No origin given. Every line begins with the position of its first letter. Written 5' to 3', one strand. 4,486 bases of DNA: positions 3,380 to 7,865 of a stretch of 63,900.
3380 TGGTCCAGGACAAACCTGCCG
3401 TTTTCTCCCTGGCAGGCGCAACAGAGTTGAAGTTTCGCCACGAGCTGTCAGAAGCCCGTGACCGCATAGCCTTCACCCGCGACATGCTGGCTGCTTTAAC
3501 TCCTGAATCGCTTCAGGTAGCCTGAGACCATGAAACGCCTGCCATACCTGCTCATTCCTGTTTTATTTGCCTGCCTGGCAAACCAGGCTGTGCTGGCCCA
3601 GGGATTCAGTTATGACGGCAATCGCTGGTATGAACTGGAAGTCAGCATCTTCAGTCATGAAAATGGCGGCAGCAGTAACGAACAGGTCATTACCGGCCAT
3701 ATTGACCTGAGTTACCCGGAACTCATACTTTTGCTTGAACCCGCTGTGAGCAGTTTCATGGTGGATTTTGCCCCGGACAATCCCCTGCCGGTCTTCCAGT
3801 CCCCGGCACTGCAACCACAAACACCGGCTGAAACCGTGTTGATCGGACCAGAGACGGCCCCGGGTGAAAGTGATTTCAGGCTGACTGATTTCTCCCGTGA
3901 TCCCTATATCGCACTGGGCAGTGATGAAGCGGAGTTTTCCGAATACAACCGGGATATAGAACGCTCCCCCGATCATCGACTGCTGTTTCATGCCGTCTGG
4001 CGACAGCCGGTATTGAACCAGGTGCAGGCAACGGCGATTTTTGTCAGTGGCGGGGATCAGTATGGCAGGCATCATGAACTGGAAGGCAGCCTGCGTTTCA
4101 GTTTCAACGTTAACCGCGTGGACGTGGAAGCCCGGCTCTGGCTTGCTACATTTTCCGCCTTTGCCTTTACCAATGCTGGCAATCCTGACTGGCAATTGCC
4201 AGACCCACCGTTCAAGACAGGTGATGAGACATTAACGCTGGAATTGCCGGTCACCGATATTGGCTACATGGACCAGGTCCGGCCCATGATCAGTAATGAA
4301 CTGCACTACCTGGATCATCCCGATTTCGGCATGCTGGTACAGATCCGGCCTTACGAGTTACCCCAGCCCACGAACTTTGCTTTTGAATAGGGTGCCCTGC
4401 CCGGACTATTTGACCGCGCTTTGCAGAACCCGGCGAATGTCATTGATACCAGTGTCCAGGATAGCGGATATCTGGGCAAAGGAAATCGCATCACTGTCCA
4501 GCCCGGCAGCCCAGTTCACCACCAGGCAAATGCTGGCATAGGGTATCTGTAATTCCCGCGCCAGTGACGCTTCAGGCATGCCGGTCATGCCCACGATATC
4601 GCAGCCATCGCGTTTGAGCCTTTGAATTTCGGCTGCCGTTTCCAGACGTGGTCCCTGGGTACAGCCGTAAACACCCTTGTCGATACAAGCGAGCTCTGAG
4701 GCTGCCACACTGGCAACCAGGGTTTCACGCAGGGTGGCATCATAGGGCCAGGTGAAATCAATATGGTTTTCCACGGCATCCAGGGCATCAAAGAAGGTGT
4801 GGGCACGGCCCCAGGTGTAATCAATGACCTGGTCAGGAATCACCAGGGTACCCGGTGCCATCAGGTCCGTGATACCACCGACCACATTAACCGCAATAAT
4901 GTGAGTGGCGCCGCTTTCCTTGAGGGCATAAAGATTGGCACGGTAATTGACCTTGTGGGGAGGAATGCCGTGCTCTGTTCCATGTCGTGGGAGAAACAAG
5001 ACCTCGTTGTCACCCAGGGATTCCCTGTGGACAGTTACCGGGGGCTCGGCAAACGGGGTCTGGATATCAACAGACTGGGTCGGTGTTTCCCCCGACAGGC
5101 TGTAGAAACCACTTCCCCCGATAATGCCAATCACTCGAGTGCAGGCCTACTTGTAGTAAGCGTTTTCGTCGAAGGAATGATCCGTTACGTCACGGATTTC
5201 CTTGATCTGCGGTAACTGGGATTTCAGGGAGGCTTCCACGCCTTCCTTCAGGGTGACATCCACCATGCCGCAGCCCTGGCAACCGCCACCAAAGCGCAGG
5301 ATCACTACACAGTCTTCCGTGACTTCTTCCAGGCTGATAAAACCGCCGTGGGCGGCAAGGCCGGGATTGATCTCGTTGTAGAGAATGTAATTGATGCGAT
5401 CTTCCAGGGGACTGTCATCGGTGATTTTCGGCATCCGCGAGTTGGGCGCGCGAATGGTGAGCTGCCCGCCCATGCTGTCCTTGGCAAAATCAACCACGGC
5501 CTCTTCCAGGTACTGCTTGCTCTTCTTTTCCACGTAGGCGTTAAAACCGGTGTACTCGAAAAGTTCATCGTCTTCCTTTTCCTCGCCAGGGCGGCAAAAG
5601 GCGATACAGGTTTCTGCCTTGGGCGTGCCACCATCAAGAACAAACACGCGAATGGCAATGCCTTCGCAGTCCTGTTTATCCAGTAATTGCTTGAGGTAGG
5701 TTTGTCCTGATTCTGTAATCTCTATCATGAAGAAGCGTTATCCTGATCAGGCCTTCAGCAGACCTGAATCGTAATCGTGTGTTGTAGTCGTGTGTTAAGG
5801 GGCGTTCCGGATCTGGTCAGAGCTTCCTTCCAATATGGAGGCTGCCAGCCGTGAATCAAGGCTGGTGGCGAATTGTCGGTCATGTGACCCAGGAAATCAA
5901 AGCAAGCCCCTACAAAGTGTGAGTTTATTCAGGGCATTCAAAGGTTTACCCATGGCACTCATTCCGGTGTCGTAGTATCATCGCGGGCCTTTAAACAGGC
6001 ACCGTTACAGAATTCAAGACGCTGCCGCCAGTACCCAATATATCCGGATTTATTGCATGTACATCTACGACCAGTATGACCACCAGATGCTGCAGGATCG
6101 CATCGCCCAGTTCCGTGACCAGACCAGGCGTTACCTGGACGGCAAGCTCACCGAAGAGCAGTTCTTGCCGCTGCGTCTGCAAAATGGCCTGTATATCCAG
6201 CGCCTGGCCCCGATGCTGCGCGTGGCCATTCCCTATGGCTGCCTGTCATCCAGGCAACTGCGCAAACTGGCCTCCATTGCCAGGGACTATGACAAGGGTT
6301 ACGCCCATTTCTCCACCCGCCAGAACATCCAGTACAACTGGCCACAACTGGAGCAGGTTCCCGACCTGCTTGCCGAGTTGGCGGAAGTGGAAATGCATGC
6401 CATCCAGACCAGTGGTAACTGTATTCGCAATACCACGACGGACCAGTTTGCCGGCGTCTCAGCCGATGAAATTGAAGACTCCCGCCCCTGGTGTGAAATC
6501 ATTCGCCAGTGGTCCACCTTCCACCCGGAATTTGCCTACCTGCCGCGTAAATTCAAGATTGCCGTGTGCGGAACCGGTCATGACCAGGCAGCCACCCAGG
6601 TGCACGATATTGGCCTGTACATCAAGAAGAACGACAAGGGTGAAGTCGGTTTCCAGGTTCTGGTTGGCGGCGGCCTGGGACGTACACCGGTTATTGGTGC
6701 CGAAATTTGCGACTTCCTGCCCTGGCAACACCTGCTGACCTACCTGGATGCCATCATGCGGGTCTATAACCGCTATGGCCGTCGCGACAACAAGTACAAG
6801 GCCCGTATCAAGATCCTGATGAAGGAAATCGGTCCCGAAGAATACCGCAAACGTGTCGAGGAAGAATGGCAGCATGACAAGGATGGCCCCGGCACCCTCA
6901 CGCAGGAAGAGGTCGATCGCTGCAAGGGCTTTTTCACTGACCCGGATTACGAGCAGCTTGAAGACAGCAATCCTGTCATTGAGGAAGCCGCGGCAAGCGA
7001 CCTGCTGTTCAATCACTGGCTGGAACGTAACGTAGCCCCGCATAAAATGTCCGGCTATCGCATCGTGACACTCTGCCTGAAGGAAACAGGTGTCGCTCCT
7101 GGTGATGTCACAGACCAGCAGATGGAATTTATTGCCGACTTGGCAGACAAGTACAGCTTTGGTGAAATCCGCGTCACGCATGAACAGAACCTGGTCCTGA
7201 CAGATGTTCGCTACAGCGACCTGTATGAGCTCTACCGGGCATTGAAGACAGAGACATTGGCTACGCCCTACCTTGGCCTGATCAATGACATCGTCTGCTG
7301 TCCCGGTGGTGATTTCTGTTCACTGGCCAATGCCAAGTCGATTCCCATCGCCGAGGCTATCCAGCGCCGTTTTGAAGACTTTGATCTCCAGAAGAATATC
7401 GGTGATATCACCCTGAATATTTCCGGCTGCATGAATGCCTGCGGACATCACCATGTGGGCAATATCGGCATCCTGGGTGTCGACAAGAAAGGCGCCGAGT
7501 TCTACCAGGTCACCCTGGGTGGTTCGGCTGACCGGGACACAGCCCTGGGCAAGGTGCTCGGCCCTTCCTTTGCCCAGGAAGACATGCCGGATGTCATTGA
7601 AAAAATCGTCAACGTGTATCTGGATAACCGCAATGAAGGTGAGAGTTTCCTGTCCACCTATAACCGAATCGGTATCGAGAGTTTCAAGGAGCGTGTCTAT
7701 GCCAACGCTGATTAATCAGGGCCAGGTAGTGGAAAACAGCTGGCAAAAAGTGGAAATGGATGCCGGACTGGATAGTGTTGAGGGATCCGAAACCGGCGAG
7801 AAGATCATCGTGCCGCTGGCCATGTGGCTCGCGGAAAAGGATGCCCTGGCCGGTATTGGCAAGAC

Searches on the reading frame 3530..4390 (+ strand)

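Call 53: search_protein_families(library=pfam, proteins=[window:3530-4390:+], max_evalue=0.0001)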
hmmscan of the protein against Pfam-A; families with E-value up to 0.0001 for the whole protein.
window:3530-4390:+ (286 aa): 1 family
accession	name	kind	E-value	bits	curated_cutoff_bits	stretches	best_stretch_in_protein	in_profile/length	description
PF10972.13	CsiV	-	7.1e-26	92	27.4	1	11-275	6-230/230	Peptidoglycan-binding protein, CsiV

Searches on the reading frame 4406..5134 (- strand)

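Call 53: search_protein_families(library=pfam, proteins=[window:4406-5134:-], max_evalue=0.0001)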
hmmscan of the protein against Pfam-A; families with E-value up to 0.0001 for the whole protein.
window:4406-5134:- (242 aa): 1 family
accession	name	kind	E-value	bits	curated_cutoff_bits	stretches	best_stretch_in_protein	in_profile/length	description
PF01048.26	PNP_UDP_1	-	1.8e-41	142.5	25.1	1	2-241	2-232/233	Phosphorylase superfamily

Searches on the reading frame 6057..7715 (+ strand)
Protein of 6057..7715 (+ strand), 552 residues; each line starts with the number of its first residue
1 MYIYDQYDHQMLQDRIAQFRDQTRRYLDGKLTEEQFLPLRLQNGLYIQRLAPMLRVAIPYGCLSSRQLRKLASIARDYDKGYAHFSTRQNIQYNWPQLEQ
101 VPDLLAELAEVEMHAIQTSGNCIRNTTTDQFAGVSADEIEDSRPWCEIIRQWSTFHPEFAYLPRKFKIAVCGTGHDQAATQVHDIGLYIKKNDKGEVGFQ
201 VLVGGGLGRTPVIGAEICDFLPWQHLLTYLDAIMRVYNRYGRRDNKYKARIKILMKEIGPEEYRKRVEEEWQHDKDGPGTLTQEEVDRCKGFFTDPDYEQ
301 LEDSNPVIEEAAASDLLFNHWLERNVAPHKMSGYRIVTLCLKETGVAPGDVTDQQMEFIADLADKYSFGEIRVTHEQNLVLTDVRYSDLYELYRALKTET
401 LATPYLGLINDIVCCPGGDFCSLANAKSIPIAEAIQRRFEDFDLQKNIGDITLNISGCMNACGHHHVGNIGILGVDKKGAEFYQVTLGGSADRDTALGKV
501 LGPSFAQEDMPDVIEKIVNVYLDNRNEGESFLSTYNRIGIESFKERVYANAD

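Call 53: search_protein_families(library=pfam, proteins=[window:6057-7715:+], max_evalue=0.0001)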
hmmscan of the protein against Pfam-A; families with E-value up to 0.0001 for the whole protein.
window:6057-7715:+ (552 aa): 2 families
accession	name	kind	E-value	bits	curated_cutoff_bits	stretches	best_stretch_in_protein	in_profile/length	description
PF01077.27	NIR_SIR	-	4.8e-66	221.5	27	2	119-274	1-157/158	Nitrite and sulphite reductase 4Fe-4S domain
PF03460.22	NIR_SIR_ferr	-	1.7e-33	114.6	24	2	53-111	11-69/69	Nitrite/Sulfite reductase ferredoxin-like half domain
